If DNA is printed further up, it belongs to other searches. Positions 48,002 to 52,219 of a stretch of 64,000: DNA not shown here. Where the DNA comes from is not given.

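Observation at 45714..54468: Three genome-maintenance genes (LIG1, SMC6, MLH1) arrayed head-to-tail on one strand with 5-bp and 38-bp spacers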

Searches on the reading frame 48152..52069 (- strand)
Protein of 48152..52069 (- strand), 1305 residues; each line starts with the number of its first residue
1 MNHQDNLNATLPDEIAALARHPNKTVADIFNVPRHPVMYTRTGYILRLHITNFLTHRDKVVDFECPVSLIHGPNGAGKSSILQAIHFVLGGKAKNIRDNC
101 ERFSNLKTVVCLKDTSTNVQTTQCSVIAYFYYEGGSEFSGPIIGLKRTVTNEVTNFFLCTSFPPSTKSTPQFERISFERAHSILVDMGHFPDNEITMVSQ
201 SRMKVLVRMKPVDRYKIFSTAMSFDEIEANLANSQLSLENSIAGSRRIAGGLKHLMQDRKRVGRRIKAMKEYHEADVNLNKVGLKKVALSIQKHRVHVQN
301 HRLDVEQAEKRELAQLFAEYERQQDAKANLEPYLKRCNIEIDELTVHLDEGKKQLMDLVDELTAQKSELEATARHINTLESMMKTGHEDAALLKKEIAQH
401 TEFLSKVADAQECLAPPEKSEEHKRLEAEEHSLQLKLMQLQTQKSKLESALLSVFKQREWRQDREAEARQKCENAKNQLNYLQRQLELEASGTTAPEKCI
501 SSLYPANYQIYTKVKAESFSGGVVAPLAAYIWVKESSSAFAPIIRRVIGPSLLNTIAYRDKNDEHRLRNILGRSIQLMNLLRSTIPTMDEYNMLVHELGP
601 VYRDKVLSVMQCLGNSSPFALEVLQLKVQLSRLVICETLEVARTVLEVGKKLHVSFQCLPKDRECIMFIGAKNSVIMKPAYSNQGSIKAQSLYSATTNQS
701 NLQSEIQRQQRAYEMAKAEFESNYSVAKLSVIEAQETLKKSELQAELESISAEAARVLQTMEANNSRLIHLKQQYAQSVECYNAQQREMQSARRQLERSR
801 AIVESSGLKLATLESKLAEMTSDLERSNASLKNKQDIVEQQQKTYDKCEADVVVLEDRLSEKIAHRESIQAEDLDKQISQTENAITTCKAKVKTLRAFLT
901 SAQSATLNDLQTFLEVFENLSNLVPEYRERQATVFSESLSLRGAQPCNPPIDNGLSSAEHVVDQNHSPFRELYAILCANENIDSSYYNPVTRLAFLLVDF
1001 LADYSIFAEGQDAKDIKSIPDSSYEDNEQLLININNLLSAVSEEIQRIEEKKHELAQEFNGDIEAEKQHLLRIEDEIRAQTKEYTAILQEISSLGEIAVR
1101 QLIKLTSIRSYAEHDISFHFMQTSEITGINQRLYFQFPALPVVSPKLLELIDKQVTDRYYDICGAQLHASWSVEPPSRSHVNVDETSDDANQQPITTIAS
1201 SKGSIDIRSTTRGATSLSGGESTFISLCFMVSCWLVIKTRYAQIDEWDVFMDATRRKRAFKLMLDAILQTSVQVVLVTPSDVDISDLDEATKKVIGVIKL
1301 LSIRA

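Call 4: search_protein_families(library=pfam, proteins=[window:48152-52069:-])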
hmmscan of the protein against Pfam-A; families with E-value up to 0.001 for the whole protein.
window:48152-52069:- (1305 aa): 6 families
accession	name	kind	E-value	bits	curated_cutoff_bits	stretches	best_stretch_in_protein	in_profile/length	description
PF02463.25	SMC_N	-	4.5e-19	69.2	40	2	44-140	1-94/220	RecF/RecN/SMC N terminal domain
PF13476.12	AAA_23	-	2.1e-10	42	27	1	47-346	1-177/201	AAA domain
PF13175.12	AAA_15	-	3.6e-06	27.3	32.1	1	45-325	3-92/374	AAA ATPase domain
PF13555.12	AAA_29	-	6.4e-06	26.3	27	1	47-93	3-50/61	P-loop containing region of AAA domain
PF13514.12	AAA_27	-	8.5e-05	22.7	22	1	45-97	3-58/206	AAA domain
PF13304.12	AAA_21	-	0.00056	20.5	27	0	70-89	4-23/304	AAA domain, putative AbiEii toxin, Type IV TA system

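Call 6: search_solved_structures(query=window:48152-52069:-, max_evalue=0.01)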
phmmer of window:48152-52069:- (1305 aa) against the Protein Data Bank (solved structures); distinct sequences matched with E-value up to 0.01: 36.
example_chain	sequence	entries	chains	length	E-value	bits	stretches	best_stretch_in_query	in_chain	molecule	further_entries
8i4x_B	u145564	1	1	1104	1.5e-11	46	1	1211-1290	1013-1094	Structural maintenance of chromosomes protein 6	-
7ylm_B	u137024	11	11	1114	1.9e-11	45.8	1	1211-1290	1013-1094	SMC6 isoform 1 | Structural maintenance of chromosomes protein 6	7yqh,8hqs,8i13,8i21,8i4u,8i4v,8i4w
7qcd_B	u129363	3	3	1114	4.8e-11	44.4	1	1211-1290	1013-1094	Structural maintenance of chromosomes protein 6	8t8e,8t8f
7tve_D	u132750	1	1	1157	6e-11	44.1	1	1211-1290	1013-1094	Structural maintenance of chromosomes protein 6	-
9lwi_A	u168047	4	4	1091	1.2e-08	36.5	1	1214-1282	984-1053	Structural maintenance of chromosomes protein 6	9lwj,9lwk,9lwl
3qku_A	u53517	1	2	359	7.9e-08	33.7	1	47-155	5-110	DNA double-strand break repair rad50 ATPase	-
4nck_A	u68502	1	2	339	9.8e-08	33.4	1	47-152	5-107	DNA double-strand break repair Rad50 ATPase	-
3qkt_A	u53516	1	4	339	1.3e-07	33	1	47-152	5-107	DNA double-strand break repair rad50 ATPase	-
4nci_A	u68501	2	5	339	1.7e-07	32.6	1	47-152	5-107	DNA double-strand break repair Rad50 ATPase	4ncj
4nch_A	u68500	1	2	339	8.7e-07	30.3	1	47-152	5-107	DNA double-strand break repair Rad50 ATPase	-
6qpq_A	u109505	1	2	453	7.7e-06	27.2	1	43-129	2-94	Structural maintenance of chromosomes protein,Structural maintenance of chromosomes protei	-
3qf7_A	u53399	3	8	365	1.1e-05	26.6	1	47-93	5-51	Rad50 | Probable DNA double-strand break repair Rad50 ATPase,Probable DNA double-strand break repa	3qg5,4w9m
3tho_A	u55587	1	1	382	2.3e-05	25.6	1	47-93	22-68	Probable DNA double-strand break repair Rad50 ATPase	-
3qkr_A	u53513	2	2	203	6.7e-05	24.1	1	47-154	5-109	DNA double-strand break repair rad50 ATPase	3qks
1ii8_A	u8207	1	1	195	6.7e-05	24.1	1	47-154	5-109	Rad50 ABC-ATPase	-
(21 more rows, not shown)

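Call 34: find_homologous_proteins(query=window:48152-52069:-, max_evalue=0.00001)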
Query window:48152-52069:- (1305 aa): 5 proteins with E <= 0.00001 among 8000 candidates.
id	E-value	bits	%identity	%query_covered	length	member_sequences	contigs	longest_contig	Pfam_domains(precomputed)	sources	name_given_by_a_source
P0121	0.0e+0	2854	99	100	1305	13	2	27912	PF13175.13,PF13476.13,PF02463.26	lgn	-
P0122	0.0e+0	2574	89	100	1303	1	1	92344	PF13175.13,PF13476.13,PF02463.26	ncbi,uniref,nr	ncbi:SMC6 protein [Giardia lamblia P15]|uniref:SMC6 protein n=1 Tax=Giardia intestinalis (strain P15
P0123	0.0e+0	2122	74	100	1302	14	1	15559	PF13175.13,PF13476.13,PF13555.13,PF02463.26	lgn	-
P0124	0.0e+0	1903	67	100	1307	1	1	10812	PF13175.13,PF13476.13,PF13555.13,PF02463.26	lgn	-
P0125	0.0e+0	1767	62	100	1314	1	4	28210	PF13175.13,PF13476.13,PF02463.26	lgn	-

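Call 38: search_solved_structures(query=A1, max_evalue=0.001)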
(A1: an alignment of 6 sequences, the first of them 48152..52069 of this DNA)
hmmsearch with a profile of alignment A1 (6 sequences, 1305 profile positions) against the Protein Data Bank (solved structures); distinct sequences matched with E-value up to 0.001: 41.
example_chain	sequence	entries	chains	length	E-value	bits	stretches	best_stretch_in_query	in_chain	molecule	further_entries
7ylm_B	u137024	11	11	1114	2.1e-20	75.4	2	1210-1289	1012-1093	SMC6 isoform 1 | Structural maintenance of chromosomes protein 6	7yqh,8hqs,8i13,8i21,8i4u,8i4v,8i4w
8i4x_B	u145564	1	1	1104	2.5e-20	75.2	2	1210-1289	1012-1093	Structural maintenance of chromosomes protein 6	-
7qcd_B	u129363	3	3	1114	1.9e-19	72.2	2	1210-1289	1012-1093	Structural maintenance of chromosomes protein 6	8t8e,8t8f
7tve_D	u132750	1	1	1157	2.2e-19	72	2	1210-1289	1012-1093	Structural maintenance of chromosomes protein 6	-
9lwi_A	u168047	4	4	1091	4.2e-11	44.6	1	1213-1280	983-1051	Structural maintenance of chromosomes protein 6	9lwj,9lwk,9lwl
3qku_A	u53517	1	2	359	2.8e-10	41.8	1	47-87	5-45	DNA double-strand break repair rad50 ATPase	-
4nck_A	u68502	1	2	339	4.6e-10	41.1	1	47-87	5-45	DNA double-strand break repair Rad50 ATPase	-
3qkt_A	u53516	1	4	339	5.9e-10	40.8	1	47-87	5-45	DNA double-strand break repair rad50 ATPase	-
4nci_A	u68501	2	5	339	7e-10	40.5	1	47-87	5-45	DNA double-strand break repair Rad50 ATPase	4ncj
1ii8_A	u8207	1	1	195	2.8e-09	38.5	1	47-88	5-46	Rad50 ABC-ATPase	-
3qkr_A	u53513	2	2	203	3.2e-09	38.4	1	47-87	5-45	DNA double-strand break repair rad50 ATPase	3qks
1us8_A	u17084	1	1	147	3.3e-09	38.3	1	47-88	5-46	DNA DOUBLE-STRAND BREAK REPAIR RAD50 ATPASE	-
4nch_A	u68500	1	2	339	3.3e-09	38.3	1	47-87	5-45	DNA double-strand break repair Rad50 ATPase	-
1f2t_A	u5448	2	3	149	3.4e-09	38.3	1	47-88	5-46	RAD50 ABC-ATPASE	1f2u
8ro6_A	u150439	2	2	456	6.9e-09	37.2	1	48-97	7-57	Structural maintenance of chromosomes protein 1A (SMC1A)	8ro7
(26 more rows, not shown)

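Call 42: find_encoding_contigs(protein=P0125, flank=10000, max_places=1)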
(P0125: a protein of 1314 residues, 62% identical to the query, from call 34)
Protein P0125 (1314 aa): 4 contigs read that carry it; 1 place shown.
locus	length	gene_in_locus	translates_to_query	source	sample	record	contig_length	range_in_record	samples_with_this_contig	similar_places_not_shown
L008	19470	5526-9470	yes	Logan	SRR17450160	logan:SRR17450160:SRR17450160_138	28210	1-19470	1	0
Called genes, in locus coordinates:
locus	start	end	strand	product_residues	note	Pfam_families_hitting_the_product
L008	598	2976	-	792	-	-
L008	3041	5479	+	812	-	PF13589:HATPase_c_3, PF01119:DNA_mis_repair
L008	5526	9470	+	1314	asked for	PF02463:SMC_N, PF13175:AAA_15, PF13476:AAA_23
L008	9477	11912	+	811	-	PF04675:DNA_ligase_A_N, PF01068:DNA_ligase_A_M, PF09414:RNA_ligase (weak), PF04679:DNA_ligase_A_C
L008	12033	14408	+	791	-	PF00009:GTP_EFTU (weak)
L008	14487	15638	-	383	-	PF01008:IF-2B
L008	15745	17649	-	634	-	PF00069:Pkinase, PF07714:PK_Tyr_Ser-Thr, PF00023:Ank (faint), PF13857:Ank_5 (faint), PF12796:Ank_2, PF13606:Ank_3 (faint), PF12796:Ank_2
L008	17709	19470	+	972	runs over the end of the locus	-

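Call 43: find_encoding_contigs(protein=P0124, flank=10000, max_places=1)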
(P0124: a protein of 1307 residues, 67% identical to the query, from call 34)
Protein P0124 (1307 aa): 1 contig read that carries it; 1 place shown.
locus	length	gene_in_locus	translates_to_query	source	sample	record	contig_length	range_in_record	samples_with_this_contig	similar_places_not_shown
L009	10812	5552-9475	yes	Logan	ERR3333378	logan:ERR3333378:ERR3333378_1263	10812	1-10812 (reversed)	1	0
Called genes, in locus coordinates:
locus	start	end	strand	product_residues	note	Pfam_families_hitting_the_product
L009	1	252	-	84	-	?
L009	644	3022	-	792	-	-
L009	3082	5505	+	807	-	PF13589:HATPase_c_3, PF01119:DNA_mis_repair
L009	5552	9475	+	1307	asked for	PF02463:SMC_N, PF13175:AAA_15 (weak), PF13476:AAA_23, PF13555:AAA_29 (faint), PF02463:SMC_N (weak)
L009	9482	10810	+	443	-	?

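Call 44: find_encoding_contigs(protein=P0123, flank=10000, max_places=1)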
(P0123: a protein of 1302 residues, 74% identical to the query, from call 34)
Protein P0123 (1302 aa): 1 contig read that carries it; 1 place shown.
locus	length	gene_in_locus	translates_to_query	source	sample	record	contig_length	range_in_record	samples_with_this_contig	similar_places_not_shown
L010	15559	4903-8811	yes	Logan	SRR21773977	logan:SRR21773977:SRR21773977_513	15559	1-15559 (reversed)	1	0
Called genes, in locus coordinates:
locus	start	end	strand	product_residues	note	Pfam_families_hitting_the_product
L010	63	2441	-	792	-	-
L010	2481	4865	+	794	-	PF13589:HATPase_c_3, PF01119:DNA_mis_repair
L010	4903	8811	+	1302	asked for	PF02463:SMC_N, PF13175:AAA_15, PF13476:AAA_23, PF13555:AAA_29 (weak), PF02463:SMC_N (weak)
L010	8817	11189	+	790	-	PF04675:DNA_ligase_A_N, PF01068:DNA_ligase_A_M, PF09414:RNA_ligase (weak), PF04679:DNA_ligase_A_C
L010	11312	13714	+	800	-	PF00009:GTP_EFTU (weak)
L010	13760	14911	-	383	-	PF01008:IF-2B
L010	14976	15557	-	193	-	?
